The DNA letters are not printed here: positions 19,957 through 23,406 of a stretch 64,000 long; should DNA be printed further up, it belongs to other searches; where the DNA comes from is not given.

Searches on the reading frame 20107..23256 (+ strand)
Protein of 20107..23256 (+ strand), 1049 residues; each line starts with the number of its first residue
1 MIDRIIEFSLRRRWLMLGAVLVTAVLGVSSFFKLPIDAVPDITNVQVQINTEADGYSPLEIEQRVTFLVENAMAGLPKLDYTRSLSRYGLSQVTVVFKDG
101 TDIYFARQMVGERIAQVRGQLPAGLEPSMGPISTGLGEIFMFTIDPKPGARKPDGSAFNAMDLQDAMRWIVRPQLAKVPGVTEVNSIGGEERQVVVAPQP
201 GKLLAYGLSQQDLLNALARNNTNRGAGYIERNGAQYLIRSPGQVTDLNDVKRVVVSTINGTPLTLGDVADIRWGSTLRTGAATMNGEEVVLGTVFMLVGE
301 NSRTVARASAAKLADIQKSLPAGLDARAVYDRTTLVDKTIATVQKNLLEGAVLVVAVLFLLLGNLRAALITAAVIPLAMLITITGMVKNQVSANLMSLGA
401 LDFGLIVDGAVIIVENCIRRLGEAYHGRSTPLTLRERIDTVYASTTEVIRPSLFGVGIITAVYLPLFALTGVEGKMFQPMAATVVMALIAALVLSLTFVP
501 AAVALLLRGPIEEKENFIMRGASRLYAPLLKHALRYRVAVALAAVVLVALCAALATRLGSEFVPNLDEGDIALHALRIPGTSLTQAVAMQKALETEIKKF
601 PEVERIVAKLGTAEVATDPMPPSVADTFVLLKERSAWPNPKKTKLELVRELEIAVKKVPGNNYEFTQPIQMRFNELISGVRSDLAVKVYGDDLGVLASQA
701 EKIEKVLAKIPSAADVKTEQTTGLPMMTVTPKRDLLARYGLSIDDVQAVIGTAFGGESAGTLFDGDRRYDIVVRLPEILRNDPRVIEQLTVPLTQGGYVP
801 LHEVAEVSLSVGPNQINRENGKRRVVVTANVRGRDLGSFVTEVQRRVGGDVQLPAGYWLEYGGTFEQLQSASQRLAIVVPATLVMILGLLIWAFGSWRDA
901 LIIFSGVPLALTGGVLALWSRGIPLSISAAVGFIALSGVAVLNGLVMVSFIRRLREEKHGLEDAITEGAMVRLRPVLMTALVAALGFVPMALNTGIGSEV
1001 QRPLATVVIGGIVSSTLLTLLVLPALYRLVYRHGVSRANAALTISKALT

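Call 102: find_homologous_proteins(query=window:20107-23256:+, max_evalue=1e-100)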
Query window:20107-23256:+ (1049 aa): 8000 proteins with E <= 1e-100 among 8000 candidates; the best 120 are listed.
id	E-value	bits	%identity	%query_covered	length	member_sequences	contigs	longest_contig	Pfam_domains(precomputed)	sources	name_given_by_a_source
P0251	0.0e+0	2253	100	100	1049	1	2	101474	PF00873.26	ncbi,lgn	-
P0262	0.0e+0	1974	88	99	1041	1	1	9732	PF00873.26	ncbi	ncbi:MAG: CusA/CzcA family heavy metal efflux RND transporter [Spongiibacteraceae bacterium]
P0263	0.0e+0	1947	88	98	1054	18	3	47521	PF00873.26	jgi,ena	-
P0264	0.0e+0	1924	87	98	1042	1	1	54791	PF00873.26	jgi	jgi:heavy metal efflux system protein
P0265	0.0e+0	1889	85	98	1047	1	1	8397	PF00873.26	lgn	-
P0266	0.0e+0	1829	82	98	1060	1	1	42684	PF00873.26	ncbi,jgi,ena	jgi:cobalt-zinc-cadmium resistance protein CzcA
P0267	0.0e+0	1819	81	99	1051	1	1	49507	PF00873.26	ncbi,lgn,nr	ncbi:MAG: heavy metal efflux pump CzcA family [Verrucomicrobiaceae bacterium]|nr:heavy metal efflux 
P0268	0.0e+0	1807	80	99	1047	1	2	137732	PF00873.26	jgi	jgi:heavy metal efflux system protein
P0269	0.0e+0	1797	81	98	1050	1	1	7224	PF00873.26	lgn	-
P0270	0.0e+0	1766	78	99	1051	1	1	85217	PF00873.26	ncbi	-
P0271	0.0e+0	1764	79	98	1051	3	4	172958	PF00873.26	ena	-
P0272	0.0e+0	1762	78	98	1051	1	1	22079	PF00873.26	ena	-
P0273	0.0e+0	1747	78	99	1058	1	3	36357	PF00873.26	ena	-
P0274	0.0e+0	1744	78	100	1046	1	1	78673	PF00873.26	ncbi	ncbi:MAG: efflux RND transporter permease subunit [Gammaproteobacteria bacterium]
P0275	0.0e+0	1743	78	98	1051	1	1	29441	PF00873.26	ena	-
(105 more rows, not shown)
